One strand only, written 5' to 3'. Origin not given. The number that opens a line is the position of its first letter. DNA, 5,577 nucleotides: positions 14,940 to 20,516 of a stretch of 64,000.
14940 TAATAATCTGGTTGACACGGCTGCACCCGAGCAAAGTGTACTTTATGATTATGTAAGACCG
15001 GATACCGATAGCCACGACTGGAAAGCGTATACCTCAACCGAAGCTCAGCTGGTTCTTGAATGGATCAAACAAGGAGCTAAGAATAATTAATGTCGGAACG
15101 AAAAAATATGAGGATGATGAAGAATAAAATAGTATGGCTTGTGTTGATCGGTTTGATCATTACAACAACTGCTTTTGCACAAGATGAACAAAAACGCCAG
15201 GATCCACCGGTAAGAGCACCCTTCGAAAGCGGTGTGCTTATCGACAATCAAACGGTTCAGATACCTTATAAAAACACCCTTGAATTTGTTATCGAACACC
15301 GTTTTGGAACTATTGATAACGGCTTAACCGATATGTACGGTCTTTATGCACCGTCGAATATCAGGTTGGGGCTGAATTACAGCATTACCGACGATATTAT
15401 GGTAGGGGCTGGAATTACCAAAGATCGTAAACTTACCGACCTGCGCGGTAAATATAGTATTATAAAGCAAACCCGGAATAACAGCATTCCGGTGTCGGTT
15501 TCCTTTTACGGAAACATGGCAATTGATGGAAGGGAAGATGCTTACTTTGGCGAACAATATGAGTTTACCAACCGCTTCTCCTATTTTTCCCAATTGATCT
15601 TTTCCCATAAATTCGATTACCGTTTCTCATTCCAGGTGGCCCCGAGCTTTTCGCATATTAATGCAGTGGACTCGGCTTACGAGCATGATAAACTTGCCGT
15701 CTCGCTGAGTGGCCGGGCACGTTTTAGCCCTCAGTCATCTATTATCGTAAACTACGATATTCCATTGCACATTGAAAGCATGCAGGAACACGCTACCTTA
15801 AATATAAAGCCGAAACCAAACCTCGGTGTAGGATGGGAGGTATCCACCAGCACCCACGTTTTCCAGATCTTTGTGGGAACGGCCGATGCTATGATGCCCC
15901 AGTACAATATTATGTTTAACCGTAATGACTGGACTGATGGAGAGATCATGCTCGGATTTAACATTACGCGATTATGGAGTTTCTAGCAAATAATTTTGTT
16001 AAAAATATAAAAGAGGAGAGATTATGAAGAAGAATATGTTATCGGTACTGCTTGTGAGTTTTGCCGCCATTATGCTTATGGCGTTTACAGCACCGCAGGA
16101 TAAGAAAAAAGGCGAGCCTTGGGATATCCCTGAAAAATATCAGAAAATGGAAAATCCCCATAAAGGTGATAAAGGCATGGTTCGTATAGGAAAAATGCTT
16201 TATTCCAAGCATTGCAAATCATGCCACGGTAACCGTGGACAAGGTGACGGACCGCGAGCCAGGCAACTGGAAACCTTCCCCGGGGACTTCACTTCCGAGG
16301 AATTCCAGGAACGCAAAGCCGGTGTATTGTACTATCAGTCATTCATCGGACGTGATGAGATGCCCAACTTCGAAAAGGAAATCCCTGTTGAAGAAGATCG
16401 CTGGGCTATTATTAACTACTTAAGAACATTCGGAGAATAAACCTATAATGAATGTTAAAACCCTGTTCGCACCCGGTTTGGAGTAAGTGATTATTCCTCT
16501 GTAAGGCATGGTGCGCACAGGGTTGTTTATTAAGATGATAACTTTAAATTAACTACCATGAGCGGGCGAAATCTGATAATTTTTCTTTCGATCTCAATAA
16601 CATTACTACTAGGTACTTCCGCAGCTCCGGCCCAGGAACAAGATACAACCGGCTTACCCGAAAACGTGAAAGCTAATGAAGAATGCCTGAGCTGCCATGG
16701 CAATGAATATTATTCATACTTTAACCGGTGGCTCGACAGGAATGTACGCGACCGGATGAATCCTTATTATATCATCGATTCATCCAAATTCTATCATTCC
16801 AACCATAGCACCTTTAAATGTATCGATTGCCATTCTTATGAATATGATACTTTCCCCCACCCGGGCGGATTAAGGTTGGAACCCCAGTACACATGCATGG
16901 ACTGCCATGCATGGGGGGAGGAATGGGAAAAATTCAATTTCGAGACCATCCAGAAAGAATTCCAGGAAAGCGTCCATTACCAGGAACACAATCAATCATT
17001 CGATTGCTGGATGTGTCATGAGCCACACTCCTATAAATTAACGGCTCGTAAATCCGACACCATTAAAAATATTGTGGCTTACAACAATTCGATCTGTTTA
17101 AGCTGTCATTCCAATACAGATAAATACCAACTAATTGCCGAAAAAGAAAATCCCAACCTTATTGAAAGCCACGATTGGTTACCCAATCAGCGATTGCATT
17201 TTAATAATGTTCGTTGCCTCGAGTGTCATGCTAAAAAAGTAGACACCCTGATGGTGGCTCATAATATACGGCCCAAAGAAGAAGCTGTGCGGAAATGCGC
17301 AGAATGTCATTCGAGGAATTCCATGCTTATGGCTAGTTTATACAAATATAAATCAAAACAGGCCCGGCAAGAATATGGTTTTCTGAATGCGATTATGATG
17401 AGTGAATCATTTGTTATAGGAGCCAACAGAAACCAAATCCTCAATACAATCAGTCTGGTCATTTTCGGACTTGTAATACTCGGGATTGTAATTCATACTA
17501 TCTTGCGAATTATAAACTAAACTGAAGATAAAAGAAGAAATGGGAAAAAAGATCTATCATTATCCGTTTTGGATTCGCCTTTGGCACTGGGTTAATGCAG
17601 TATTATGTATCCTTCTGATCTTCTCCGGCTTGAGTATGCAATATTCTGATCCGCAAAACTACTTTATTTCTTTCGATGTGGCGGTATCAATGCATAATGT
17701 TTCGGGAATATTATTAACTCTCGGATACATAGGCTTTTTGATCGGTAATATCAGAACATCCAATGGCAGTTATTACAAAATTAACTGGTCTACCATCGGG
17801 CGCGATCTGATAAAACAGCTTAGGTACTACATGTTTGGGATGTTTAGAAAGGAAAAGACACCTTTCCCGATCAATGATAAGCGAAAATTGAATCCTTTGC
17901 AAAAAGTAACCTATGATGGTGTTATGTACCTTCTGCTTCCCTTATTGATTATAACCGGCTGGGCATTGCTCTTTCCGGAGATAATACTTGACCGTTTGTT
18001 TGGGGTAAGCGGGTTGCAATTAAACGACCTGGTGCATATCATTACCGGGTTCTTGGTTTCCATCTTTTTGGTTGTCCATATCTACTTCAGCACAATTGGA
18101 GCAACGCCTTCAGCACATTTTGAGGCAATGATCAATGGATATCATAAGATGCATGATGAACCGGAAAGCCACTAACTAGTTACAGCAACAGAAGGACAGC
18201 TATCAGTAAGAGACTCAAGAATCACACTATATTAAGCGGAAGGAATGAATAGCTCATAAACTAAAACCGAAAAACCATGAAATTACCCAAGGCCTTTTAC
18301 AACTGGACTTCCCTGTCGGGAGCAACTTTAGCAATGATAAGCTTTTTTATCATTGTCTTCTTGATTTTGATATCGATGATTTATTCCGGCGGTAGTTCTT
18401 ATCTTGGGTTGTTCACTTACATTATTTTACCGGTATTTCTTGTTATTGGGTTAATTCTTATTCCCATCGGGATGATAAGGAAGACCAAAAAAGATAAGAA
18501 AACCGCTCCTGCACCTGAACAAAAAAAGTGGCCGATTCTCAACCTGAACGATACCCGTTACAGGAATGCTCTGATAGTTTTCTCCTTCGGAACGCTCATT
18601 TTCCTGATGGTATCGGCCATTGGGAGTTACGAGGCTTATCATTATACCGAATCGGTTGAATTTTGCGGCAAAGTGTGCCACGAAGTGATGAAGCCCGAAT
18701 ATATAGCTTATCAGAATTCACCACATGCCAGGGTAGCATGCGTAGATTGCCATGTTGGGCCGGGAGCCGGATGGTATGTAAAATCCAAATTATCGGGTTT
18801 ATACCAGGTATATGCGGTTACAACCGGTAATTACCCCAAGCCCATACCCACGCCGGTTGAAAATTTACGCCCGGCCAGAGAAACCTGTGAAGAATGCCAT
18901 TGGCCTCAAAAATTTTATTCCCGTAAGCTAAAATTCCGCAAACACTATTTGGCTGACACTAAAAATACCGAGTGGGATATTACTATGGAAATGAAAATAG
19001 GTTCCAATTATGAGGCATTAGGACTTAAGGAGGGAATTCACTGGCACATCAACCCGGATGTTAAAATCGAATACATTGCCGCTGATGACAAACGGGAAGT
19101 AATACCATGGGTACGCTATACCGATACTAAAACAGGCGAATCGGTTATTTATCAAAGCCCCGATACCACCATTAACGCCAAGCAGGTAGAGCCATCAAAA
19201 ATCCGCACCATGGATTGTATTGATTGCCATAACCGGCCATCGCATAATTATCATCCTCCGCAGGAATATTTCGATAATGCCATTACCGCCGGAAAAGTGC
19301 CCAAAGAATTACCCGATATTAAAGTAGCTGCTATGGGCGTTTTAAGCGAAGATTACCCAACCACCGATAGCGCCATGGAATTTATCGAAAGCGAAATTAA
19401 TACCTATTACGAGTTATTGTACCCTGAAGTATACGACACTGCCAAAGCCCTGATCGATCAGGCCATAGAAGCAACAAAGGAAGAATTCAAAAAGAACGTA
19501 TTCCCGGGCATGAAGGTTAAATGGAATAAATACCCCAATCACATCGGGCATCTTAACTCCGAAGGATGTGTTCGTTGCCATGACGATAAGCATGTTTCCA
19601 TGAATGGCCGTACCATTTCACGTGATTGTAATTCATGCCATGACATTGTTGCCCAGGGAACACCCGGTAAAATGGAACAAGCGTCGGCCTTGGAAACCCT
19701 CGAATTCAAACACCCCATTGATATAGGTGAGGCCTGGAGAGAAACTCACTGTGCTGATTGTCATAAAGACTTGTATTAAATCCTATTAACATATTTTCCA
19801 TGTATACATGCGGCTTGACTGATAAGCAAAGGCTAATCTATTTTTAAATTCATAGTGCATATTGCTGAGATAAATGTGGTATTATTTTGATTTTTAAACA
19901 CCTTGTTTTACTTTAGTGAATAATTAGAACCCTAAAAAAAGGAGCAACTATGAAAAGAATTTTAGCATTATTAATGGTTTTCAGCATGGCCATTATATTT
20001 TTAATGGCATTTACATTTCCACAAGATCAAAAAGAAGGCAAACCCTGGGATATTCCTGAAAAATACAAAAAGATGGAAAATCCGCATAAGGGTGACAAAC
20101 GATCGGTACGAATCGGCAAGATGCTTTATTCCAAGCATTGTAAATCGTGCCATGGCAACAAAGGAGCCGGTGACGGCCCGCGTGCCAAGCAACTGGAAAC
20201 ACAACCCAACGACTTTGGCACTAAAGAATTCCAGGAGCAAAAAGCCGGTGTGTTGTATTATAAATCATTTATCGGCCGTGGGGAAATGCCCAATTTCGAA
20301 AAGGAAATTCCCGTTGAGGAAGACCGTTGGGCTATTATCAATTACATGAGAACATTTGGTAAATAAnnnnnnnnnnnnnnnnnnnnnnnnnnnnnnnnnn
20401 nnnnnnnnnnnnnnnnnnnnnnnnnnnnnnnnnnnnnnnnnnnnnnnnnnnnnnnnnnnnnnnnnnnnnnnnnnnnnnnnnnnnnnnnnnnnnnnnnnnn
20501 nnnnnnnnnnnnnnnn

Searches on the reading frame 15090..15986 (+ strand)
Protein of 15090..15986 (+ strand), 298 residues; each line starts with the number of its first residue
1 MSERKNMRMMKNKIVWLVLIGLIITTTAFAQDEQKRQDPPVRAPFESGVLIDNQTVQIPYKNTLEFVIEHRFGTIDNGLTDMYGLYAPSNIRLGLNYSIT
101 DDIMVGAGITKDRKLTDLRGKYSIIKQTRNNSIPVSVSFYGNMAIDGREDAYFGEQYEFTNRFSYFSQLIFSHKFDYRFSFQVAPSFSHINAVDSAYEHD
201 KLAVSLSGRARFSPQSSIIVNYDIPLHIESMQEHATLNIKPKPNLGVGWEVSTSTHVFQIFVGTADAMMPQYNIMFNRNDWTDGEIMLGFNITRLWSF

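Call 5: search_protein_families(library=pfam, proteins=[window:15090-15986:+], max_evalue=0.01)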
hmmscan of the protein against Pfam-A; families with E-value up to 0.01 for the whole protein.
window:15090-15986:+ (298 aa): 1 family
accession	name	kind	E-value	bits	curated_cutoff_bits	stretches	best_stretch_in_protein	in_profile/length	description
PF19089.6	DUF5777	-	1.3e-79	267.3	23.1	1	45-296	1-247/247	Membrane bound beta barrel domain (DUF5777)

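Call 7: search_protein_families(library=ncbifam, proteins=[window:15090-15986:+], max_evalue=0.01)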
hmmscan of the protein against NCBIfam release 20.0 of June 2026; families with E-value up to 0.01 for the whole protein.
window:15090-15986:+ (298 aa): 0 families

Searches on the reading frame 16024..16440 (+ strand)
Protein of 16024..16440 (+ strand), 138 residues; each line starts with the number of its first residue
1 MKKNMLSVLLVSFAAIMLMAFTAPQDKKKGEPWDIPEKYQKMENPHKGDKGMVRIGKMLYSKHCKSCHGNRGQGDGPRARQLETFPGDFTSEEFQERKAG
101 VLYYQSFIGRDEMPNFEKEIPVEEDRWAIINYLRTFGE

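Call 5: search_protein_families(library=pfam, proteins=[window:16024-16440:+], max_evalue=0.01)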
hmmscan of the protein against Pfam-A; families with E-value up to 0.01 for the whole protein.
window:16024-16440:+ (138 aa): 2 families
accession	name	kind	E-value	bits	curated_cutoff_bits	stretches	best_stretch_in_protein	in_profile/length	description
PF00034.26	Cytochrom_C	-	5.9e-10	40.8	21.3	1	55-135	3-88/90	Cytochrome c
PF13442.11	Cytochrome_CBB3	-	2e-09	38.1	27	1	53-133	3-68/68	Cytochrome C oxidase, cbb3-type, subunit III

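Call 7: search_protein_families(library=ncbifam, proteins=[window:16024-16440:+], max_evalue=0.01)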
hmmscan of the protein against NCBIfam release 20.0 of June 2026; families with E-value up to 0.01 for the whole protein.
window:16024-16440:+ (138 aa): 8 families
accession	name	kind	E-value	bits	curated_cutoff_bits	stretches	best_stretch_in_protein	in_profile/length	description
TIGR04494.1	c550_PedF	equivalog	4.4e-09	36.3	122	1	23-135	21-129/133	cytochrome c-550 PedF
NF011054.0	PRK14486.1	equivalog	1.2e-08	34.8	447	1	40-135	202-289/294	putative bifunctional cbb3-type cytochrome c oxidase subunit II/cytochrome c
NF050122.1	bc1_QcrC_actin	exception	4.1e-07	29.6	200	1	46-75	34-63/253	cytochrome bc1 complex diheme cytochrome c subunit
NF033864.1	cytochrome579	equivalog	4.9e-06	26.4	280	1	32-104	28-103/179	cytochrome 579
TIGR00782.1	ccoP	equivalog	0.0007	19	179.95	1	44-76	194-226/285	cytochrome-c oxidase, cbb3-type subunit III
NF045774.1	cytochro_C551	exception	0.00094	19.1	118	1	1-75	1-61/110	cytochrome c551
TIGR03872.1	cytochrome_MoxG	equivalog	0.00099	19.2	147.8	1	39-75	30-66/133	cytochrome c(L), periplasmic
NF040606.1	CytoC_perox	subfamily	0.002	17.4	150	0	49-75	294-320/524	di-heme-cytochrome C peroxidase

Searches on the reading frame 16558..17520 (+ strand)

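Call 5: search_protein_families(library=pfam, proteins=[window:16558-17520:+], max_evalue=0.01)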
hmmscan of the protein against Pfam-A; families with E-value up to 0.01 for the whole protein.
window:16558-17520:+ (320 aa): 5 families
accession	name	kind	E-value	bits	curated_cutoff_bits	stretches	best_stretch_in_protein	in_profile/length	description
PF14522.11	Cytochrome_C7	-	8.5e-11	42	24.8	2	135-191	3-55/67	Cytochrome c7 and related cytochrome c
PF14537.11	Cytochrom_c3_2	-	3.5e-09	37.4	25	2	173-252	22-79/79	Cytochrome c3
PF09699.15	Paired_CXXCH_1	-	1.1e-08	35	20.6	0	149-188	8-40/41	Doubled CXXCH motif (Paired_CXXCH_1)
PF02085.21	Cytochrom_CIII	-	3.1e-06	27.9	22.9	1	72-159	17-87/101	Class III cytochrome C family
PF22678.1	Cytochrom_c_NrfB-like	-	0.0038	18.1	27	0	113-197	1-81/89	Cytochrome c-type protein NrfB-like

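Call 7: search_protein_families(library=ncbifam, proteins=[window:16558-17520:+], max_evalue=0.01)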
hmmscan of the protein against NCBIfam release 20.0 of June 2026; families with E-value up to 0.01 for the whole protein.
window:16558-17520:+ (320 aa): 6 families
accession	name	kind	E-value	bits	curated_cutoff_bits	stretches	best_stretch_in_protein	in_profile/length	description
TIGR01905.1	paired_CXXCH_1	subfamily_domain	2.1e-05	24.3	25.2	0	149-187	8-39/41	doubled CXXCH domain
TIGR03153.1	cytochr_NrfH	equivalog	0.00069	19.7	134.2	0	38-47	124-133/138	cytochrome c nitrite reductase small subunit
NF047727.1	4hemeCytCCctA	equivalog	0.001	19.1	180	0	4-118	4-105/109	tetraheme c-type cytochrome CctA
TIGR04257.1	nanowire_3heme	domain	0.0022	18.1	40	0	133-191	13-65/75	c(7)-type cytochrome triheme domain-containing protein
NF041198.1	UshA_like_PCGU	equivalog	0.0022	16.6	275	1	111-186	443-510/519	UshA-like (seleno)protein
NF047912.1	ECs_2282_CxxC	subfamily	0.0098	15.8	37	0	85-135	2-54/60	ECs_2282 family putative zinc-binding protein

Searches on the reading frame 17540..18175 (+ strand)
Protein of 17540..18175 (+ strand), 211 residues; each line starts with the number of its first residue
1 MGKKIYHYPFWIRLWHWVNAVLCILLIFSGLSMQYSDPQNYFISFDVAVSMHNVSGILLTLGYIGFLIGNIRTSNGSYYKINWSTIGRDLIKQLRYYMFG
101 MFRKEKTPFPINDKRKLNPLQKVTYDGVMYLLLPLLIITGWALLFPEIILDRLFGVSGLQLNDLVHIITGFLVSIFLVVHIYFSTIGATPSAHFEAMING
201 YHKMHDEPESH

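Call 5: search_protein_families(library=pfam, proteins=[window:17540-18175:+], max_evalue=0.01)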
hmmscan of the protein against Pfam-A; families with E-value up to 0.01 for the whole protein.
window:17540-18175:+ (211 aa): 3 families
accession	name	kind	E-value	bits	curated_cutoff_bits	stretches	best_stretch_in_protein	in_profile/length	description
PF01292.26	Ni_hydr_CYTB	-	2.8e-27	96.1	30.1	1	7-200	1-179/179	Prokaryotic cytochrome b561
PF04235.18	DUF418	-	0.0028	18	23.6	1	9-77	15-81/163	Protein of unknown function (DUF418)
PF14358.11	DUF4405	-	0.0049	17.8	26.7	0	131-183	8-64/66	Domain of unknown function (DUF4405)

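Call 7: search_protein_families(library=ncbifam, proteins=[window:17540-18175:+], max_evalue=0.01)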
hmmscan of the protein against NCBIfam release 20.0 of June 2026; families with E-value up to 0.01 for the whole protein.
window:17540-18175:+ (211 aa): 3 families
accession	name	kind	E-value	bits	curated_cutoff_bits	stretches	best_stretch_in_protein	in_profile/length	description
NF011582.1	PRK15006.1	equivalog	1.4e-52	178.8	204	1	2-203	53-247/248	thiosulfate reductase cytochrome B subunit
TIGR01583.1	formate-DH-gamm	equivalog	9.3e-16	58.4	115.85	1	4-205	1-188/204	formate dehydrogenase subunit gamma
TIGR02125.1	CytB-hydogenase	equivalog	1.5e-15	57.3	121.5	1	6-204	1-210/212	Ni/Fe-hydrogenase, b-type cytochrome subunit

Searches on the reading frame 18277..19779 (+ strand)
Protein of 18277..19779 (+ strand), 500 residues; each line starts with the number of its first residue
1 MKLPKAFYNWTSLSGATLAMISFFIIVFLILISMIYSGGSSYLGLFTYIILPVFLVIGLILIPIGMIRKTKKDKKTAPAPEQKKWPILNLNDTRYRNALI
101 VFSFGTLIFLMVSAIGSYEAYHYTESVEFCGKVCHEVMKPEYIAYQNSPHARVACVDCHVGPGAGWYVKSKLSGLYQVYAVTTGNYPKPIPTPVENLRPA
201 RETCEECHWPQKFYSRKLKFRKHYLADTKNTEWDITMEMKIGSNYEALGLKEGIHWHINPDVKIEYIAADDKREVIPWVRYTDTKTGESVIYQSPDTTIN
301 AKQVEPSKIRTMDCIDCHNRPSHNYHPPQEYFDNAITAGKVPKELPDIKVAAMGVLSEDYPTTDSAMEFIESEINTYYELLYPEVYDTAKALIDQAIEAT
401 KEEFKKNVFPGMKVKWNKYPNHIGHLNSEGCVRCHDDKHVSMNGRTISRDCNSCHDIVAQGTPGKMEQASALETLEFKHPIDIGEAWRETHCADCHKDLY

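Call 5: search_protein_families(library=pfam, proteins=[window:18277-19779:+], max_evalue=0.01)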
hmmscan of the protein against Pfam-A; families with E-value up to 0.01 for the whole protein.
window:18277-19779:+ (500 aa): 3 families
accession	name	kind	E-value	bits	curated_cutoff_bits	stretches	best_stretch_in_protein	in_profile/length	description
PF03264.19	Cytochrom_NNT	-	6.7e-15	55.7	24.1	1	99-186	8-99/174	NapC/NirT cytochrome c family, N-terminal region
PF14537.11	Cytochrom_c3_2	-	2.1e-06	28.5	25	1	425-497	2-65/79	Cytochrome c3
PF14522.11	Cytochrome_C7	-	1.7e-05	25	24.8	0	424-455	7-66/67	Cytochrome c7 and related cytochrome c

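Call 7: search_protein_families(library=ncbifam, proteins=[window:18277-19779:+], max_evalue=0.01)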
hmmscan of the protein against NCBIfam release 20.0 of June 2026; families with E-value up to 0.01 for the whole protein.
window:18277-19779:+ (500 aa): 7 families
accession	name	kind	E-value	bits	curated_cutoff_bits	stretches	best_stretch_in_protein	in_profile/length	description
TIGR03153.1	cytochr_NrfH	equivalog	1.2e-16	61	134.2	1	105-209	5-110/138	cytochrome c nitrite reductase small subunit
TIGR03507.1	decahem_SO1788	subfamily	2.2e-05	23.1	209.3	0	117-219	233-313/672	OmcA/MtrC family decaheme c-type cytochrome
TIGR03508.1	decahem_SO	subfamily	5.3e-05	22.8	192.2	0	428-498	189-250/258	DmsE family decaheme c-type cytochrome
NF011606.0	PRK15032.1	equivalog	0.0004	19.6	455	1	83-181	3-103/390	pentaheme c-type cytochrome TorC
NF047727.1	4hemeCytCCctA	equivalog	0.00045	20.3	180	1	425-498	34-106/109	tetraheme c-type cytochrome CctA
TIGR02162.1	torC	equivalog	0.00047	19.5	478.2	1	101-187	18-109/387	pentaheme c-type cytochrome TorC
TIGR02161.1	napC_nirT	subfamily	0.0015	18.5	310.6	0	106-184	24-107/185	periplasmic nitrate (or nitrite) reductase c-type cytochrome, NapC/NirT family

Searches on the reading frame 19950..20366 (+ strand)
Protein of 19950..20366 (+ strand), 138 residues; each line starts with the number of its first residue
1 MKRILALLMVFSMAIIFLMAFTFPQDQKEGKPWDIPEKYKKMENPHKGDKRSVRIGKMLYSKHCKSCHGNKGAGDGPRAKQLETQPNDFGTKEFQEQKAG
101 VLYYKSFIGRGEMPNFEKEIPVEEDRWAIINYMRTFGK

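Call 5: search_protein_families(library=pfam, proteins=[window:19950-20366:+], max_evalue=0.01)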
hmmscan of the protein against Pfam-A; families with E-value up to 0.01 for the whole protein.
window:19950-20366:+ (138 aa): 2 families
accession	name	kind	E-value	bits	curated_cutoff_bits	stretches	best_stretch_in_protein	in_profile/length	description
PF13442.11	Cytochrome_CBB3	-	1.6e-10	41.6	27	1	53-133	3-68/68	Cytochrome C oxidase, cbb3-type, subunit III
PF00034.26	Cytochrom_C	-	2.9e-10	41.7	21.3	1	55-135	3-88/90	Cytochrome c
